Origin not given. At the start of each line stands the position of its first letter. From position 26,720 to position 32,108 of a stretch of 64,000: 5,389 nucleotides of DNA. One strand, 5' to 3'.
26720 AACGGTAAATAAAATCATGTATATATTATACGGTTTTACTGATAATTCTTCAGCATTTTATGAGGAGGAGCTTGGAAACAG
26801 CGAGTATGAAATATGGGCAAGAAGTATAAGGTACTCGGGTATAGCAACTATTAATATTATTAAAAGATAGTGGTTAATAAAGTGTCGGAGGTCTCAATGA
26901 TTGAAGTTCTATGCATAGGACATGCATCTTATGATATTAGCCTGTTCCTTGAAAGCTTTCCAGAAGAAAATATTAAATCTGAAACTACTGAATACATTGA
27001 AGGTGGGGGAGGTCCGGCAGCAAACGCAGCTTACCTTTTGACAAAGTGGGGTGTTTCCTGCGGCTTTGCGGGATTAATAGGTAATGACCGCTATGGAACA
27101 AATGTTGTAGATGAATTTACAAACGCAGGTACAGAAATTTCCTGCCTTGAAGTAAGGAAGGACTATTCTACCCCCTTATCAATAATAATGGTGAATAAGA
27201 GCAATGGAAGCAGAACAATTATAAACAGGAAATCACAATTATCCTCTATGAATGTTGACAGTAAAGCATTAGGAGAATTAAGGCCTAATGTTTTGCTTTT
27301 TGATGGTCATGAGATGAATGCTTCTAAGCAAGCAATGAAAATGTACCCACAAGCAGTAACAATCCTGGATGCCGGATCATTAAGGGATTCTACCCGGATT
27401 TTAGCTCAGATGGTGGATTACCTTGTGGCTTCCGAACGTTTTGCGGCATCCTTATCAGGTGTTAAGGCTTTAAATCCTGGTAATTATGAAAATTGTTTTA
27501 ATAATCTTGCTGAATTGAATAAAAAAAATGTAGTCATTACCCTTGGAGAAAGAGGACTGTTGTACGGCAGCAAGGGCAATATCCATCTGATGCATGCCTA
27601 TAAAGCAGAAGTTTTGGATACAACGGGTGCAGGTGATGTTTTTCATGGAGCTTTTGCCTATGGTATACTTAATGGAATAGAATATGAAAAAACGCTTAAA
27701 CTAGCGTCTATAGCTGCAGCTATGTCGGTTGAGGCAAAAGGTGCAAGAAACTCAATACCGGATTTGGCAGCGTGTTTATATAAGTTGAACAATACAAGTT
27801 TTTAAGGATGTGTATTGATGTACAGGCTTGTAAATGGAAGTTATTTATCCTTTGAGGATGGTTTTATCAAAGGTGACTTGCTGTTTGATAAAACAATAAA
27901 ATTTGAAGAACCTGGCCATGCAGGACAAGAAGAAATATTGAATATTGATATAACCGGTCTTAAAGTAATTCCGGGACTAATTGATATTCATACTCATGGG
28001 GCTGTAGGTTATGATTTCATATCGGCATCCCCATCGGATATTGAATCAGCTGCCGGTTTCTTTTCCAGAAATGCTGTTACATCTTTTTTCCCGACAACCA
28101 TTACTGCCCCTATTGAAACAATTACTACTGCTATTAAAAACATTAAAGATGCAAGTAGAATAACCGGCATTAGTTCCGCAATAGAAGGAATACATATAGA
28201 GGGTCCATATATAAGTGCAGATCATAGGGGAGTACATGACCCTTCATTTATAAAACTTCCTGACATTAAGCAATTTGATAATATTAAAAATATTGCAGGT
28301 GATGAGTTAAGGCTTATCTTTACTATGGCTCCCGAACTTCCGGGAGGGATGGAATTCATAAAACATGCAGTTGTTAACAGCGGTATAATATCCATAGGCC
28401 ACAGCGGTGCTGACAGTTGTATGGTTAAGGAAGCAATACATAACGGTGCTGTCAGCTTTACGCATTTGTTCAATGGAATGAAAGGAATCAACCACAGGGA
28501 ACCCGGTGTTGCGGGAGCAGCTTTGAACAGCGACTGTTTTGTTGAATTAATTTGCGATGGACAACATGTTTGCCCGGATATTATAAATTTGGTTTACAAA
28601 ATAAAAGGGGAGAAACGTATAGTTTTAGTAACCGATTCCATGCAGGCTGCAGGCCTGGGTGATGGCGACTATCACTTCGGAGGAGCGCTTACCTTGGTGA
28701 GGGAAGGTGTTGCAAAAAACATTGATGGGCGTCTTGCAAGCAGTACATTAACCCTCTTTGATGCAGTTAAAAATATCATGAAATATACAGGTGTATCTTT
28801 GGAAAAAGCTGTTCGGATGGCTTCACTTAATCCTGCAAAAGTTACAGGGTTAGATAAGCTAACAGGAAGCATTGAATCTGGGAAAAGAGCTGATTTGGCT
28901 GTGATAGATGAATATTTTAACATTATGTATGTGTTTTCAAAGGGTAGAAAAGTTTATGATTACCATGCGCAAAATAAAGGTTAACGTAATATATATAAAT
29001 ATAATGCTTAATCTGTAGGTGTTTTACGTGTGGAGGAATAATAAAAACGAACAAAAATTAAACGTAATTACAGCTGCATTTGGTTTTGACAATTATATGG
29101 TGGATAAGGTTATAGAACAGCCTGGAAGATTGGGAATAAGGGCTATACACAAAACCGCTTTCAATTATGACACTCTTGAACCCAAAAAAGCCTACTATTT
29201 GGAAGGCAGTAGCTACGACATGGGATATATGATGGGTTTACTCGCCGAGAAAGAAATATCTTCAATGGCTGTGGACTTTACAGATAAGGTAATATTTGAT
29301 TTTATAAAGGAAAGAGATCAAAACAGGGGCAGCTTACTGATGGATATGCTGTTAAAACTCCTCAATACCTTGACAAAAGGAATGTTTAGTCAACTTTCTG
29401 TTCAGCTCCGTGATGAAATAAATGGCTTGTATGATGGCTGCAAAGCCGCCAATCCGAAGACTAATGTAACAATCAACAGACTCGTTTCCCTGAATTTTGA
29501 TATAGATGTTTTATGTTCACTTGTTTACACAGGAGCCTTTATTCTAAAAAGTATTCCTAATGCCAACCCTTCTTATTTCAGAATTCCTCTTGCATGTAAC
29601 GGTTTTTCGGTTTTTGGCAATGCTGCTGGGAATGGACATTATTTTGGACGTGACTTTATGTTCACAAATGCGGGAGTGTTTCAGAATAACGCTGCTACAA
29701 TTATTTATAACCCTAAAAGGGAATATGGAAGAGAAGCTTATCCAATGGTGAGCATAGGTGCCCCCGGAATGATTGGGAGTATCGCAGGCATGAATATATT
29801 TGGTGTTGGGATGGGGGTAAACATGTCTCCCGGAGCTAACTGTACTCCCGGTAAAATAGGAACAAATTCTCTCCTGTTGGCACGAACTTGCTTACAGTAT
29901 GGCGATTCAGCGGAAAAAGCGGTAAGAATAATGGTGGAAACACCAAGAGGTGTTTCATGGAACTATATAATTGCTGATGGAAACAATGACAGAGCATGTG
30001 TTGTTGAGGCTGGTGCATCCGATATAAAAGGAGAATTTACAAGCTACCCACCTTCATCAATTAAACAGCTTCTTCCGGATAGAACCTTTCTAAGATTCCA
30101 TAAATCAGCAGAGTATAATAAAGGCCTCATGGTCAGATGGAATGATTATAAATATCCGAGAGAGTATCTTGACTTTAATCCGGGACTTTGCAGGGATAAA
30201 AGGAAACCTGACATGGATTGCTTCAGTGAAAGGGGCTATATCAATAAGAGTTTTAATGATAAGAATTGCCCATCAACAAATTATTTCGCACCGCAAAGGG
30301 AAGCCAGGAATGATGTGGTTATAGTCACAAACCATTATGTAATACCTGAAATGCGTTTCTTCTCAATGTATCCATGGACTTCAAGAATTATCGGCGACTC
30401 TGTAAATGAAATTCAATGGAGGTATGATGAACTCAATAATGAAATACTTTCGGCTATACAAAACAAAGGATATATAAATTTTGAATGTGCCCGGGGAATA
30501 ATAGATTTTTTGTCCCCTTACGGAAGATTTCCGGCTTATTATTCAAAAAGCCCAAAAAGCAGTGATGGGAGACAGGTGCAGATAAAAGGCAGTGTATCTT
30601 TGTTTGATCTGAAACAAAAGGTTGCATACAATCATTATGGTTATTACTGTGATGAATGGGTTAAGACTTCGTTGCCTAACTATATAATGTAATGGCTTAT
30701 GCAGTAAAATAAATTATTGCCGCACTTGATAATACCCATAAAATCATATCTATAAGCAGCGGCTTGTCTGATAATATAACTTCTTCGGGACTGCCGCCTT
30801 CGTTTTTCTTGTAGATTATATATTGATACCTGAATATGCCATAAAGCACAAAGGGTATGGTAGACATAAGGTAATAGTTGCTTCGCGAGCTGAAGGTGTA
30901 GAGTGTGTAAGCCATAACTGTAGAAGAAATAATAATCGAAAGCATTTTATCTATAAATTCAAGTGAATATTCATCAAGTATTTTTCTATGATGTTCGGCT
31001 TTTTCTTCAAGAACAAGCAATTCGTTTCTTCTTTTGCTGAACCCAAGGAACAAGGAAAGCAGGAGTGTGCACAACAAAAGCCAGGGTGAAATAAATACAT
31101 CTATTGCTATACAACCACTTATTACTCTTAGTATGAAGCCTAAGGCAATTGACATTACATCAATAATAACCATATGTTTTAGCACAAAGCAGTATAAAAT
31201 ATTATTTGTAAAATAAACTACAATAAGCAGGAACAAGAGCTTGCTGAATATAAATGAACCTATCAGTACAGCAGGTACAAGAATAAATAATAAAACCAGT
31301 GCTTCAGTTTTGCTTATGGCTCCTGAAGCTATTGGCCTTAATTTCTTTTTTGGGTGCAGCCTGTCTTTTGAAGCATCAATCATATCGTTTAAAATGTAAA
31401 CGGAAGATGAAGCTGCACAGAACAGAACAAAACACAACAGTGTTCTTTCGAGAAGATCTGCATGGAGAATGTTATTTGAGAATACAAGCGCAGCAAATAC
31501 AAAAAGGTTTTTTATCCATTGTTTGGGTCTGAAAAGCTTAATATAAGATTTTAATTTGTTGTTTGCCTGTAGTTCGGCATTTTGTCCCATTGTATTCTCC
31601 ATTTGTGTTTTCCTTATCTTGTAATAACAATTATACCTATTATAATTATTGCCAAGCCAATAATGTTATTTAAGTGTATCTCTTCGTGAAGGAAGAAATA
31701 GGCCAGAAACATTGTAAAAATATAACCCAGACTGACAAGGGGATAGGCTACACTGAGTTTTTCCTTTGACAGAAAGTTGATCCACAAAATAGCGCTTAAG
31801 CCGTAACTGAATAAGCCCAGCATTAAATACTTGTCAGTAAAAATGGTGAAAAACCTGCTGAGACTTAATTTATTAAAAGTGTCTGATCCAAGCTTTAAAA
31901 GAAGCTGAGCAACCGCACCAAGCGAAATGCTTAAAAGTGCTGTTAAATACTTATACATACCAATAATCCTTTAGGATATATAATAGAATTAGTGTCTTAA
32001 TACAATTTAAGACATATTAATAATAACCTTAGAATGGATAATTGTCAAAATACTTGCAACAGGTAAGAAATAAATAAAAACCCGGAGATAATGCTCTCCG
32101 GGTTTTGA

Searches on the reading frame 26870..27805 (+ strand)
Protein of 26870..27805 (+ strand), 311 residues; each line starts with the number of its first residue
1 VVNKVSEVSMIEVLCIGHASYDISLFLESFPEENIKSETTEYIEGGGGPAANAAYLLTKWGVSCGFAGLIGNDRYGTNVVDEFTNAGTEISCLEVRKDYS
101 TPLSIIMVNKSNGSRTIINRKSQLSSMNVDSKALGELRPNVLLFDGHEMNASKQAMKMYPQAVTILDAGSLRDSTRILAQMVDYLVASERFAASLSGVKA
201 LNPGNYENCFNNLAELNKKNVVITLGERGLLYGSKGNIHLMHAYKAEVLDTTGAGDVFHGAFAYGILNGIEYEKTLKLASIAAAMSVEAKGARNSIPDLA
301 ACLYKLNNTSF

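Call 8: search_protein_families(library=pfam, proteins=[window:26870-27805:+], max_evalue=0.001)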
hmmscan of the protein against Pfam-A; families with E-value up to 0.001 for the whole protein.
window:26870-27805:+ (311 aa): 1 family
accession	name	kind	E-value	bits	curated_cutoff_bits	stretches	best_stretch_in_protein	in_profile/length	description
PF00294.29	PfkB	-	2.5e-41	142.4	25.8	1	10-298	1-301/302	pfkB family carbohydrate kinase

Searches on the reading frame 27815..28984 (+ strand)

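Call 8: search_protein_families(library=pfam, proteins=[window:27815-28984:+], max_evalue=0.001)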
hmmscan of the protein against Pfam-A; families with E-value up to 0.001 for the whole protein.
window:27815-28984:+ (389 aa): 2 families
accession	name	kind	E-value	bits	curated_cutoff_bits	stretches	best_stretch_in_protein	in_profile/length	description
PF01979.26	Amidohydro_1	-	1.3e-24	87.6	25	1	51-380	2-345/345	Amidohydrolase family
PF07969.17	Amidohydro_3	-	5.2e-14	53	29.7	1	326-368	406-446/472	Amidohydrolase family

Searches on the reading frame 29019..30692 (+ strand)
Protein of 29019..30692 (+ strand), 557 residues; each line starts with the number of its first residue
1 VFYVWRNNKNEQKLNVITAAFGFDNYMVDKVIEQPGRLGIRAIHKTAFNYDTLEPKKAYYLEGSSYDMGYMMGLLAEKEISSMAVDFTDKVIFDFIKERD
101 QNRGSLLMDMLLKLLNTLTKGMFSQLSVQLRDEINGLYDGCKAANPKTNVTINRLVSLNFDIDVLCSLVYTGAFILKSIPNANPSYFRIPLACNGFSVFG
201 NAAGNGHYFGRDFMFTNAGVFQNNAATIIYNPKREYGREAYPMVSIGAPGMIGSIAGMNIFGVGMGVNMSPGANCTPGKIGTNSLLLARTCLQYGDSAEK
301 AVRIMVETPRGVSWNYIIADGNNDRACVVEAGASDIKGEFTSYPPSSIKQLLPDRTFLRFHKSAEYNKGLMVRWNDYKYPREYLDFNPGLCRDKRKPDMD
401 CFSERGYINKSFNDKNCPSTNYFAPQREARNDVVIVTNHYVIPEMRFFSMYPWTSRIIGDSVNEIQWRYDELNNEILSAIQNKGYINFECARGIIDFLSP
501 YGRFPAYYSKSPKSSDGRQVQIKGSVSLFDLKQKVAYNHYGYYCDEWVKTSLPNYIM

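Call 8: search_protein_families(library=pfam, proteins=[window:29019-30692:+], max_evalue=0.001)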
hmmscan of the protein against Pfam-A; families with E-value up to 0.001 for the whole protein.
window:29019-30692:+ (557 aa): 1 family
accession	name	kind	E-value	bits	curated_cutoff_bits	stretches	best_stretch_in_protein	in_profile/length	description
PF03417.21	AAT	-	4.7e-08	33.4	23.2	1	245-332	35-120/225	Acyl-coenzyme A:6-aminopenicillanic acid acyl-transferase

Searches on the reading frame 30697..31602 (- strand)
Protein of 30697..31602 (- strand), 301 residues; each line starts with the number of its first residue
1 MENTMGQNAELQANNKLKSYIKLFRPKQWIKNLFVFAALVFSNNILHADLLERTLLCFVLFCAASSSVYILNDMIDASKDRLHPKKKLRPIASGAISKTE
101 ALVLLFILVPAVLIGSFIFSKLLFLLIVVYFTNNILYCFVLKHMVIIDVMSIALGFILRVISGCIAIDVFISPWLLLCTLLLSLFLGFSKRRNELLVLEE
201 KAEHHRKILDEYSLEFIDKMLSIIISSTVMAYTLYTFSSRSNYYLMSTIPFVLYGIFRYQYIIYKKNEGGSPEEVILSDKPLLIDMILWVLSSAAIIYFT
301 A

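Call 8: search_protein_families(library=pfam, proteins=[window:30697-31602:-], max_evalue=0.001)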
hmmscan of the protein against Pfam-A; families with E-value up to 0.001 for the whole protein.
window:30697-31602:- (301 aa): 1 family
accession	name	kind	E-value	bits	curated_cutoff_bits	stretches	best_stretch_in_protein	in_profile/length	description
PF01040.23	UbiA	-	1.1e-24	87.6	34.2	1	49-268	19-237/250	UbiA prenyltransferase family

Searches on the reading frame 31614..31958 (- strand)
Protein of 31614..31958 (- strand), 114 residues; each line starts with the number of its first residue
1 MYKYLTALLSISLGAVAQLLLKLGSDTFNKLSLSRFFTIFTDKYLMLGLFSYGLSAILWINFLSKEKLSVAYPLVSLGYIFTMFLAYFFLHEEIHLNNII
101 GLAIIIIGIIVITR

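Call 8: search_protein_families(library=pfam, proteins=[window:31614-31958:-], max_evalue=0.001)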
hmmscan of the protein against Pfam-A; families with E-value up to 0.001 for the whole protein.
window:31614-31958:- (114 aa): 2 families
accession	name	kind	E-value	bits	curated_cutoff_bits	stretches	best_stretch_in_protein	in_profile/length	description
PF00892.27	EamA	-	2.5e-10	41.2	28.2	1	32-113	58-134/135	EamA-like transporter family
PF10639.15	TMEM234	-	0.00076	20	30.1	1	21-112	15-112/113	Putative transmembrane family 234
